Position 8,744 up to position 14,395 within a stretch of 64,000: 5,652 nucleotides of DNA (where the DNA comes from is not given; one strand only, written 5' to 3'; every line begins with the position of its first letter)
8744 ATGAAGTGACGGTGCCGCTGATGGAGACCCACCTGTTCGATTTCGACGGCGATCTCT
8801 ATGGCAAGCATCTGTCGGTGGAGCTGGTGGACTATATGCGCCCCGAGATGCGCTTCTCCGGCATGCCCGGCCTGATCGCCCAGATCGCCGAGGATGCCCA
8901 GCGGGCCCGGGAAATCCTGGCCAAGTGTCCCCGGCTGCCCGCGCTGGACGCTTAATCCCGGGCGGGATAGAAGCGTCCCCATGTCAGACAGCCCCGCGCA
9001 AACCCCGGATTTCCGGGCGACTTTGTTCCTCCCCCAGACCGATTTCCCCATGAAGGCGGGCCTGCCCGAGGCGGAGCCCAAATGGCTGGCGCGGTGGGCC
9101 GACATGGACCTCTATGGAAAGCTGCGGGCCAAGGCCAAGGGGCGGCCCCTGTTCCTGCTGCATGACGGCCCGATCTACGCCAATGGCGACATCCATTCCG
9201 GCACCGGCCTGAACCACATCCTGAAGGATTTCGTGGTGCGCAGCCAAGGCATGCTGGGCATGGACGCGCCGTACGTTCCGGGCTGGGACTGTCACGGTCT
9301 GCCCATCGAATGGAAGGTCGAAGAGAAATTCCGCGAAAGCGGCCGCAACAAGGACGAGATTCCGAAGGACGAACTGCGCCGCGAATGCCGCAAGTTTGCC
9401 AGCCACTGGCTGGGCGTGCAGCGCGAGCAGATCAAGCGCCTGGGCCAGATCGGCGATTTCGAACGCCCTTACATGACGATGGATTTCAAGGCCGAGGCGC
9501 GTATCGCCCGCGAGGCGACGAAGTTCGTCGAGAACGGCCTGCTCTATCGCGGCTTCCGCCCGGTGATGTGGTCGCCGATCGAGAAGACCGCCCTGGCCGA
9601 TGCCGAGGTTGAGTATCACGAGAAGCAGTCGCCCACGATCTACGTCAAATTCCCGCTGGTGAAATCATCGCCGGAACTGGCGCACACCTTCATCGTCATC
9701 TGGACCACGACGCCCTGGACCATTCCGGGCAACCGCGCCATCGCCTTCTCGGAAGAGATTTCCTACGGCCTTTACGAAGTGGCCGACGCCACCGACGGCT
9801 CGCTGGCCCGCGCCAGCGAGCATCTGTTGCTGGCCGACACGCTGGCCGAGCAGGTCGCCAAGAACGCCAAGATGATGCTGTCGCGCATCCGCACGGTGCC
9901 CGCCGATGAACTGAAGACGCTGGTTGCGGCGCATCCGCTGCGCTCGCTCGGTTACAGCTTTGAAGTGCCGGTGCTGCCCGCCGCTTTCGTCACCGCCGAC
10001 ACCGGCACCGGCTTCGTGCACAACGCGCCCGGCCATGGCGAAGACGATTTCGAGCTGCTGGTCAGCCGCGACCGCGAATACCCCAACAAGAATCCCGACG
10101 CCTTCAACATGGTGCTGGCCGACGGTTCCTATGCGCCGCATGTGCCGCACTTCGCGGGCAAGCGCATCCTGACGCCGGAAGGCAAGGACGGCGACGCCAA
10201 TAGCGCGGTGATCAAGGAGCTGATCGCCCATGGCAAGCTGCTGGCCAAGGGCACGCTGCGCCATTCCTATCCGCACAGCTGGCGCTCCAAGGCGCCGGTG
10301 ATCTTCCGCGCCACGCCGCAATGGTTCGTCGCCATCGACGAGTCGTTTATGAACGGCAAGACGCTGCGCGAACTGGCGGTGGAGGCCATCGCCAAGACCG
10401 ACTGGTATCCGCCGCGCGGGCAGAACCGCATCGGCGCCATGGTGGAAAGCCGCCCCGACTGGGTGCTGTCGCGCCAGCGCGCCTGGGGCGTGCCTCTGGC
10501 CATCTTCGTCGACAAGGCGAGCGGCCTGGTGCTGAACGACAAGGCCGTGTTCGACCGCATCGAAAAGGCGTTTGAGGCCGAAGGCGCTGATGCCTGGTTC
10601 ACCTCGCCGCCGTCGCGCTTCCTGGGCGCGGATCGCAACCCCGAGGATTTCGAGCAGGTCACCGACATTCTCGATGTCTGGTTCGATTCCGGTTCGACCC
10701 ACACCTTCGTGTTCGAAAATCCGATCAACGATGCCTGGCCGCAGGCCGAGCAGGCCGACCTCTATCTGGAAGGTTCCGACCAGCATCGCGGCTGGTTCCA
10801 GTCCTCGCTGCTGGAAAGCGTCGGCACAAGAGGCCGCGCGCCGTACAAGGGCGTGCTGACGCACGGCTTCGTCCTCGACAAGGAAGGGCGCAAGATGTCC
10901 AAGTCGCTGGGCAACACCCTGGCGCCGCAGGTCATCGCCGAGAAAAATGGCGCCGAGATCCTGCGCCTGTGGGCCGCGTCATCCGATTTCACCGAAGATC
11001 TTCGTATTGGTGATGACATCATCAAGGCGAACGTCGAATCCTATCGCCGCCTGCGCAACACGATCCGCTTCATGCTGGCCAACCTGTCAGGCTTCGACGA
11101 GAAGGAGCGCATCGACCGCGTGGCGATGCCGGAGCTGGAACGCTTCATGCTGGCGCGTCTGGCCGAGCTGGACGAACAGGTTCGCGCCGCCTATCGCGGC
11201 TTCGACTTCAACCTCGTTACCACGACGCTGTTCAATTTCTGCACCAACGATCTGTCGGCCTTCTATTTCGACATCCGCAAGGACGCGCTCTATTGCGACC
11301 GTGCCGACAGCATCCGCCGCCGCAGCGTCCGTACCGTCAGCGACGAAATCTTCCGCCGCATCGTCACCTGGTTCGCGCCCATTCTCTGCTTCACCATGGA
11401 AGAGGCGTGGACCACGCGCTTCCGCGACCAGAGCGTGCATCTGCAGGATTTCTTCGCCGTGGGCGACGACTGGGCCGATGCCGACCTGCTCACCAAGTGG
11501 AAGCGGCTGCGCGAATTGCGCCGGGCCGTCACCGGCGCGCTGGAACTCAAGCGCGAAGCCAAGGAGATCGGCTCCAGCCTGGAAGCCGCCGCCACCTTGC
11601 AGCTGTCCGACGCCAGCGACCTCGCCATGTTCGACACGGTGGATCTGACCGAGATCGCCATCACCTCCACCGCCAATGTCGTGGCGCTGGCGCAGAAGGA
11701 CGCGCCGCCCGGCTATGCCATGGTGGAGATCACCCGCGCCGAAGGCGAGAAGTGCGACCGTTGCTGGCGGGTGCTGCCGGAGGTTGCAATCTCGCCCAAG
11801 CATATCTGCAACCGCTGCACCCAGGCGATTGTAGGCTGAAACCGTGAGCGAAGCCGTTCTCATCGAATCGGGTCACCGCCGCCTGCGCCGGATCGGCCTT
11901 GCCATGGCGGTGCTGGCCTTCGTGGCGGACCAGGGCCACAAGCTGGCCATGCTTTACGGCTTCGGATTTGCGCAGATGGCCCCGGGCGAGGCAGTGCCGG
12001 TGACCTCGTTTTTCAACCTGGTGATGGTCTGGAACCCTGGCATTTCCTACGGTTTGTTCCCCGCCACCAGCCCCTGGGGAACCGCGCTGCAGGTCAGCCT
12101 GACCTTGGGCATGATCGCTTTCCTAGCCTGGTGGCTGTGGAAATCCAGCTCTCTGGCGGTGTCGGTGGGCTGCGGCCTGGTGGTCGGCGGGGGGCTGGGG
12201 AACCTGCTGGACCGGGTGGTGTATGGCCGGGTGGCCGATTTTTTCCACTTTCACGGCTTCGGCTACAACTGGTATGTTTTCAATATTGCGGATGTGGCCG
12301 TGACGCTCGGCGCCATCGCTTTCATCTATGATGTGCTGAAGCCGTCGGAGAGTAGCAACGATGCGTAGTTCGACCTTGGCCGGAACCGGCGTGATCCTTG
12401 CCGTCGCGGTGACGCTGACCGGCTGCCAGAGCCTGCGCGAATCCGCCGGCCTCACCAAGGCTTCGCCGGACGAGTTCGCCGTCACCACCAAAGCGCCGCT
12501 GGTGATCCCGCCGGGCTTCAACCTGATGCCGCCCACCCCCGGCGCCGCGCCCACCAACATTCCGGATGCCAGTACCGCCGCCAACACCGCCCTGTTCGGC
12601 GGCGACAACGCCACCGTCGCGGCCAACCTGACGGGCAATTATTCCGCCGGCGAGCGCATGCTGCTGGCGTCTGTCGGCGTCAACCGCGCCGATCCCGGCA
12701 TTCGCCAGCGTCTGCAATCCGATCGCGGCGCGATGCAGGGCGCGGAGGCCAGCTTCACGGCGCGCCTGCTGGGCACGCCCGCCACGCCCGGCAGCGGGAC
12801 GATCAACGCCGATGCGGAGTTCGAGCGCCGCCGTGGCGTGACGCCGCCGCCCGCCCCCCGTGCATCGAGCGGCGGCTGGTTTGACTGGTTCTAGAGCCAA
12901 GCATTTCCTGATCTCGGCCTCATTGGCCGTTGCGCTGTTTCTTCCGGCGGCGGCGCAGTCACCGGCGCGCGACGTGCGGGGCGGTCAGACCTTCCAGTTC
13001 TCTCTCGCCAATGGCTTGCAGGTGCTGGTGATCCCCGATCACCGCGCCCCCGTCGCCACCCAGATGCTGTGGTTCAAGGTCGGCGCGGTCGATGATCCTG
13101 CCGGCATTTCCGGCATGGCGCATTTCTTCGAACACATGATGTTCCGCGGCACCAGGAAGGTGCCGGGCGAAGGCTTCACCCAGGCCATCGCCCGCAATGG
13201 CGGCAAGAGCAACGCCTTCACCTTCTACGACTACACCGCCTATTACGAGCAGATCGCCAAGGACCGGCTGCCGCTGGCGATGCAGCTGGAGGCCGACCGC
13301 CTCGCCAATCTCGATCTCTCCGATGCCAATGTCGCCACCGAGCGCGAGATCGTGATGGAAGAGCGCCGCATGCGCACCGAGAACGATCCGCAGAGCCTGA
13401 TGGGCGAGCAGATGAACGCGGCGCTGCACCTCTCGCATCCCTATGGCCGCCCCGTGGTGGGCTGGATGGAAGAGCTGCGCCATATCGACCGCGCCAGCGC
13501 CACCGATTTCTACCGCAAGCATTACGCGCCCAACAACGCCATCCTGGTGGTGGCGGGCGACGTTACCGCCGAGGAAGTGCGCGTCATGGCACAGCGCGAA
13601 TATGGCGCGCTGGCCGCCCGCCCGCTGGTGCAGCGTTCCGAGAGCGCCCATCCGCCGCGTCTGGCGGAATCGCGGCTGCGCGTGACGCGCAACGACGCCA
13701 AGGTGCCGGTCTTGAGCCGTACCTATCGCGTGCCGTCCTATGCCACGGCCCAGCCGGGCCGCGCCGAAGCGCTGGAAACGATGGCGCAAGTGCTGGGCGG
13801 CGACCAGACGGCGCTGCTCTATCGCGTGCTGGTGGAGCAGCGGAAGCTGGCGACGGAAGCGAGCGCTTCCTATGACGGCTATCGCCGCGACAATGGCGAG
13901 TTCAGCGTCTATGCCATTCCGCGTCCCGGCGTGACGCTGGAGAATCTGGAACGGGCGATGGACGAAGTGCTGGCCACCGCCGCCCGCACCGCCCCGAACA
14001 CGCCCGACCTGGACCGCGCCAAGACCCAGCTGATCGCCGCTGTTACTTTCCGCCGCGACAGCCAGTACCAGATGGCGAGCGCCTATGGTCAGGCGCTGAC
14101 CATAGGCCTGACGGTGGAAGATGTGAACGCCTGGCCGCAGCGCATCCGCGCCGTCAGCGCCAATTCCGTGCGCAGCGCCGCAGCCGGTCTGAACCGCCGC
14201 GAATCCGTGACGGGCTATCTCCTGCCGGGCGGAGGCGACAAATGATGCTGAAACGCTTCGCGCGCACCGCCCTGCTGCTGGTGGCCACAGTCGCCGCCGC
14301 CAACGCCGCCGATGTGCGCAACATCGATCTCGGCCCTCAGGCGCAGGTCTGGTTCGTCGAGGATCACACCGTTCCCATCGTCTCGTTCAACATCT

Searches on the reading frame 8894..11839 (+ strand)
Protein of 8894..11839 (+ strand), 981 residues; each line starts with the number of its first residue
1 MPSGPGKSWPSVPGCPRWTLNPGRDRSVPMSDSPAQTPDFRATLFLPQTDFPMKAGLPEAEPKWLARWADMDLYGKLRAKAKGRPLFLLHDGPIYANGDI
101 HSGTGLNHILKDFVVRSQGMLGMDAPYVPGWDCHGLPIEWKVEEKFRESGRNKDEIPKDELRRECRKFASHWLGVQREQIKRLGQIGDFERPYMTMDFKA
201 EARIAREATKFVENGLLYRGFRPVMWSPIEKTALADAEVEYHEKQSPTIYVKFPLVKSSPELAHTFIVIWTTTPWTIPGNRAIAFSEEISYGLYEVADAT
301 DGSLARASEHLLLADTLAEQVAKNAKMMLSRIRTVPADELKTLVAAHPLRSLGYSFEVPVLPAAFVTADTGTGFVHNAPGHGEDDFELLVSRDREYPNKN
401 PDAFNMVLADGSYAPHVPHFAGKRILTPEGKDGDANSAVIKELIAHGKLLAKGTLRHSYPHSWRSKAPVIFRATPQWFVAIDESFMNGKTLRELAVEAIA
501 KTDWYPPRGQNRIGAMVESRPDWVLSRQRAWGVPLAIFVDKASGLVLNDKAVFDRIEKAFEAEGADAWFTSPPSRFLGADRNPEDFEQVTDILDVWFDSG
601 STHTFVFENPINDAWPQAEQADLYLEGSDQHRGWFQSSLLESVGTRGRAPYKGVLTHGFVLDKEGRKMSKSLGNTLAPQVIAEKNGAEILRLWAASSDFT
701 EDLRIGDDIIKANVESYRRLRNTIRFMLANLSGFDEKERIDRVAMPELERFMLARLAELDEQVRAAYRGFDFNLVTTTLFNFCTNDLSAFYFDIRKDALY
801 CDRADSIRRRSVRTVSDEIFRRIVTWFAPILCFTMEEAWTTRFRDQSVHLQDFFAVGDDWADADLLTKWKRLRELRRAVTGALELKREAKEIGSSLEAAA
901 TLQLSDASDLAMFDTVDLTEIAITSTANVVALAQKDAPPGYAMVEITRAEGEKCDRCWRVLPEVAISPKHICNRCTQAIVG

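Call 84: search_protein_families(library=pfam, proteins=[window:8894-11839:+], max_evalue=0.00001)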
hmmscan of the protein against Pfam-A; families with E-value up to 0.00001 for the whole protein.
window:8894-11839:+ (981 aa): 4 families
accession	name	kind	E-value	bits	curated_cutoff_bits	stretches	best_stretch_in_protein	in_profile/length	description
PF00133.28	tRNA-synt_1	-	1e-126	423.5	22.7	1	63-705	1-413/414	tRNA synthetases class I (I, L, M and V)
PF08264.19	Anticodon_1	-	4.6e-25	88.7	25.1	1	750-899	2-145/148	Anticodon-binding domain of tRNA ligase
PF09334.17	tRNA-synt_1g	-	1.4e-10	40.9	20.1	0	94-145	8-59/391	tRNA synthetases class I (M)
PF06827.20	zf-FPG_IleRS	-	5e-06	26.7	21.3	0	951-976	1-28/30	Zinc finger found in FPG and IleRS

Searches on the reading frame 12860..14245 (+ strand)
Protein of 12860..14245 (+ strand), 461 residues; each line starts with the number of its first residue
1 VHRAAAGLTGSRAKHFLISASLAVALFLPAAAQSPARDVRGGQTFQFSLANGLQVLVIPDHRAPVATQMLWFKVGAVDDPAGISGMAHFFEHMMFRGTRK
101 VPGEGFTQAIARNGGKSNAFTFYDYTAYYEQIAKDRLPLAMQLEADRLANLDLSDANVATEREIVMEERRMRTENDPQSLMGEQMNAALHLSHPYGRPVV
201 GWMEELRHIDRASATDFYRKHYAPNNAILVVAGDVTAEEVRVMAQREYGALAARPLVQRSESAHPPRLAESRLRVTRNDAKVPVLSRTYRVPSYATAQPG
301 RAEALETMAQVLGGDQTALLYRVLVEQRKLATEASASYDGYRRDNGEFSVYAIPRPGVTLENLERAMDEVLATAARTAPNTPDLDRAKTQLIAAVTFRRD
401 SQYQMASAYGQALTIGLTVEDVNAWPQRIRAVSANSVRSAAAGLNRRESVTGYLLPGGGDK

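Call 84: search_protein_families(library=pfam, proteins=[window:12860-14245:+], max_evalue=0.00001)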
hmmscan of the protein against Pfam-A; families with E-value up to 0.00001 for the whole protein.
window:12860-14245:+ (461 aa): 2 families
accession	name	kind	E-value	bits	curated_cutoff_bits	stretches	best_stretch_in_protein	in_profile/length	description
PF00675.25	Peptidase_M16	-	2.9e-27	95.8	22.3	1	55-199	2-145/149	Insulinase (Peptidase family M16)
PF05193.26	Peptidase_M16_C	-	3.1e-25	89.5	23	1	209-391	2-181/181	Peptidase M16 inactive domain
